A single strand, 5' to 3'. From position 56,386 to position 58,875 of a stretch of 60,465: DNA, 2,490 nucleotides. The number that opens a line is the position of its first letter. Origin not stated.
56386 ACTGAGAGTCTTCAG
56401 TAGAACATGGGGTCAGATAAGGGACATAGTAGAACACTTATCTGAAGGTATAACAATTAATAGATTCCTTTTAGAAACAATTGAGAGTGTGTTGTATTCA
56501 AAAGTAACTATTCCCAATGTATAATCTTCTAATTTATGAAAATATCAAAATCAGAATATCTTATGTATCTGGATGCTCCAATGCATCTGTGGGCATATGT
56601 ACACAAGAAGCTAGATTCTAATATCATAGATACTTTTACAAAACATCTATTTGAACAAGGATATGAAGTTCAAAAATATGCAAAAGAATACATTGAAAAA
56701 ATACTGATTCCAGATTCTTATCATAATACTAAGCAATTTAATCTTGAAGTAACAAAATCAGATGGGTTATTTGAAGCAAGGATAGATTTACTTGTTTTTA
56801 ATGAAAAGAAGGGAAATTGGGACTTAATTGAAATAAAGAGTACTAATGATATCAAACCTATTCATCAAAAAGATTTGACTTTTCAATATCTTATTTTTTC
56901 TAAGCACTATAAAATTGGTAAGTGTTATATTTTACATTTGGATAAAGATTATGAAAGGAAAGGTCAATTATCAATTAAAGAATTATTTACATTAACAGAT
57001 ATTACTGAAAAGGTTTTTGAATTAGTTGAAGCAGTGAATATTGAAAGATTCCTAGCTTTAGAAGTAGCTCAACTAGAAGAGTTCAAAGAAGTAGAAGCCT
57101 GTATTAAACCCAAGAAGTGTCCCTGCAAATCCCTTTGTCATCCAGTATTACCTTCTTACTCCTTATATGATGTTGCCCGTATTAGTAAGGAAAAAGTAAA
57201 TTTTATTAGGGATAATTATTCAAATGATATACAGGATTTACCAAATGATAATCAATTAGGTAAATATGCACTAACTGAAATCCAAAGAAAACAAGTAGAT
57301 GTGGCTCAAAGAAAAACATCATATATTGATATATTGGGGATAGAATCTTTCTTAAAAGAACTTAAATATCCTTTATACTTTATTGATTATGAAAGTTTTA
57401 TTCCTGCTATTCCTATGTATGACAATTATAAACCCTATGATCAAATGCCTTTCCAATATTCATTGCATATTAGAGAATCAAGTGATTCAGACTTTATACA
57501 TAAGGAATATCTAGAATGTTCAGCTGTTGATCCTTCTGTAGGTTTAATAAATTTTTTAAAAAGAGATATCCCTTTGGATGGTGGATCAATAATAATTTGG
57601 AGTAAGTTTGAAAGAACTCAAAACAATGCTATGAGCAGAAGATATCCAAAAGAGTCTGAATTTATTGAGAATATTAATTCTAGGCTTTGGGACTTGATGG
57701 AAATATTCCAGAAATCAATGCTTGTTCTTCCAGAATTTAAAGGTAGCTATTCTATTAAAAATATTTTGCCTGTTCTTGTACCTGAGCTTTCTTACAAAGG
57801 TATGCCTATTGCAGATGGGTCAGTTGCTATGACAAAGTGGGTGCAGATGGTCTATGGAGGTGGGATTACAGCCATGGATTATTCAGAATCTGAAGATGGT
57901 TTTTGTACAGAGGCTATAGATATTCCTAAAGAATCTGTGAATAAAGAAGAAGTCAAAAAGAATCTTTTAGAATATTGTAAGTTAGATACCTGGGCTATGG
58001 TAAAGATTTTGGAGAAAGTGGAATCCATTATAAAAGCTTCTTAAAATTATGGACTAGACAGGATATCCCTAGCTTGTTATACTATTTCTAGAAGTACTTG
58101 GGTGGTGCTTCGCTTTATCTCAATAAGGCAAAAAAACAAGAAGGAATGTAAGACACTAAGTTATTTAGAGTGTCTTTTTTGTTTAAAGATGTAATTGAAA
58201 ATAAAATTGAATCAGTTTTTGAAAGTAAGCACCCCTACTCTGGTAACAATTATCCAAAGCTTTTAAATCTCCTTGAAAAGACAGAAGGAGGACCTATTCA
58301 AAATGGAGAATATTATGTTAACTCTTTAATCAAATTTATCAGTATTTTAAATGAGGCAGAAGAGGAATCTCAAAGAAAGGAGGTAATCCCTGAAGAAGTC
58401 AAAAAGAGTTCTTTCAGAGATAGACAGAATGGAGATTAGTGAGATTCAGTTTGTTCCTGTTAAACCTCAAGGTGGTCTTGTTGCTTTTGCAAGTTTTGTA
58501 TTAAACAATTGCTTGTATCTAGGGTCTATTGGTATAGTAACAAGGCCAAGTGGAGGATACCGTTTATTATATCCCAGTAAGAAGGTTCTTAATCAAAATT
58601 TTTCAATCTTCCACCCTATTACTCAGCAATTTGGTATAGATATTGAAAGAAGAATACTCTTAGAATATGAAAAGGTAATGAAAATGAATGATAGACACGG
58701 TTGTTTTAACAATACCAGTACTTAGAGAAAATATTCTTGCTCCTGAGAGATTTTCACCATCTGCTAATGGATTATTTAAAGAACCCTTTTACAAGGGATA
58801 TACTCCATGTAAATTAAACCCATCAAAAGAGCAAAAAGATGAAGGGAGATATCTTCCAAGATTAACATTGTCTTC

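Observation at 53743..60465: Right-hand 6.7 kb is an accessory island mixing nuclease-like genes, structured DNA, a rolling-circle Rep and an m5C methyltransferase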

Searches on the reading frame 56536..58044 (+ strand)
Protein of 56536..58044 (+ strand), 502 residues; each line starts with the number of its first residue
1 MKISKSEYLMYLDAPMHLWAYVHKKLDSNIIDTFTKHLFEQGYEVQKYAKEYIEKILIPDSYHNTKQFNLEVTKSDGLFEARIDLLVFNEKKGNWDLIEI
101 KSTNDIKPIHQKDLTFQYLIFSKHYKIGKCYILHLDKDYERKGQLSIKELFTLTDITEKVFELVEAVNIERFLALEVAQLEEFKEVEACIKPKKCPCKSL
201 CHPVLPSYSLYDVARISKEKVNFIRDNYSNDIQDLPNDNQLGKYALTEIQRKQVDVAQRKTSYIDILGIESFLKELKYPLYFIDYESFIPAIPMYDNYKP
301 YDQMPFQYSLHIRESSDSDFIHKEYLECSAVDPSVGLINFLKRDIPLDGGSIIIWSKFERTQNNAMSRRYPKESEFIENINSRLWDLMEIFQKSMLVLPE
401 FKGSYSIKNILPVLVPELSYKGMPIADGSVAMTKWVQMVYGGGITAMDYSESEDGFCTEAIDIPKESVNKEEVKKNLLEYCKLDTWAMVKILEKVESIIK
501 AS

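Call 4: search_protein_families(library=pfam, proteins=[window:56536-58044:+], max_evalue=0.01)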
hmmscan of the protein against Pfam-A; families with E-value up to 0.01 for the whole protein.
window:56536-58044:+ (502 aa): 1 family
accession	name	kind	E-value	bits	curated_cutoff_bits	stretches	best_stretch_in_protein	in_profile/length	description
PF11074.14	DUF2779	-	7.7e-34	117.1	23.3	1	281-406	1-126/126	Domain of unknown function(DUF2779)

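Call 5: search_protein_families(library=phrogs, proteins=[window:56536-58044:+], max_evalue=0.01)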
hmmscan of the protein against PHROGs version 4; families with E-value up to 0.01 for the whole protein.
window:56536-58044:+ (502 aa): 0 families

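Call 6: search_protein_families(library=padloc, proteins=[window:56536-58044:+], max_evalue=0.01)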
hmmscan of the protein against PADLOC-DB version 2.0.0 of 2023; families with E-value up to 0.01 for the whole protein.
window:56536-58044:+ (502 aa): 0 families

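Call 7: search_protein_families(library=ncbifam, proteins=[window:56536-58044:+], max_evalue=0.01)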
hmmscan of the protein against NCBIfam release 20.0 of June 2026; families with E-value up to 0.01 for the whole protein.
window:56536-58044:+ (502 aa): 2 families
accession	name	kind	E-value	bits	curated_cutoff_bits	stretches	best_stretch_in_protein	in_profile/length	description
NF045869.1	UU173_fam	subfamily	7.3e-09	35.1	225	2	357-413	507-576/650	UU173 family protein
TIGR03491.1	TIGR03491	subfamily_domain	9.2e-06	24.9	97.45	0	351-437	351-431/462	TM0106 family RecB-like putative nuclease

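Call 93: search_solved_structures(query=window:56536-58044:+, max_evalue=1)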
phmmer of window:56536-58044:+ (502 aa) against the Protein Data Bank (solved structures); distinct sequences matched with E-value up to 1: 0.

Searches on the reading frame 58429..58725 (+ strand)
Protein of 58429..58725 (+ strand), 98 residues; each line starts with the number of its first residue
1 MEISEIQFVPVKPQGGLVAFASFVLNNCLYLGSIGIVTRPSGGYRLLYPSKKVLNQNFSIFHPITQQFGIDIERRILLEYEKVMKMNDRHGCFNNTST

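Call 4: search_protein_families(library=pfam, proteins=[window:58429-58725:+], max_evalue=0.01)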
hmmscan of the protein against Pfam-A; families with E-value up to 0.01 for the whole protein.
window:58429-58725:+ (98 aa): 1 family
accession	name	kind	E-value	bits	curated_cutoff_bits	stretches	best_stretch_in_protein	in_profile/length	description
PF04026.17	SpoVG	-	1e-09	38.8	29.6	1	1-82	1-82/82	SpoVG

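Call 5: search_protein_families(library=phrogs, proteins=[window:58429-58725:+], max_evalue=0.01)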
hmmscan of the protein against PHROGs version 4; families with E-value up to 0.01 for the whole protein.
window:58429-58725:+ (98 aa): 0 families

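Call 6: search_protein_families(library=padloc, proteins=[window:58429-58725:+], max_evalue=0.01)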
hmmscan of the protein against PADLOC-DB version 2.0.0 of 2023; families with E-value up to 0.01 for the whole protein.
window:58429-58725:+ (98 aa): 0 families

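Call 7: search_protein_families(library=ncbifam, proteins=[window:58429-58725:+], max_evalue=0.01)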
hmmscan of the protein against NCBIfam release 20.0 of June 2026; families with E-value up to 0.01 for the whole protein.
window:58429-58725:+ (98 aa): 1 family
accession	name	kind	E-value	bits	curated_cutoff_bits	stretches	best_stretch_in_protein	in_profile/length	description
NF009749.0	PRK13259.1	equivalog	1.2e-08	35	108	1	1-88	1-88/96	septation regulator SpoVG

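Call 94: search_solved_structures(query=window:58429-58725:+, max_evalue=1)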
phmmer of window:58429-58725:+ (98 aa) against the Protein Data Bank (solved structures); distinct sequences matched with E-value up to 1: 3.
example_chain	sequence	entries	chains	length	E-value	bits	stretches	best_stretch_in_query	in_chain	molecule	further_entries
2ia9_A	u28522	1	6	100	0.028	17.8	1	1-83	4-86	Putative septation protein spoVG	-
2i9z_A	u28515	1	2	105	0.028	17.8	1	1-85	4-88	Putative septation protein spoVG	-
2i9x_A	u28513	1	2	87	0.053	16.9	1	1-82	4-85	Putative septation protein spoVG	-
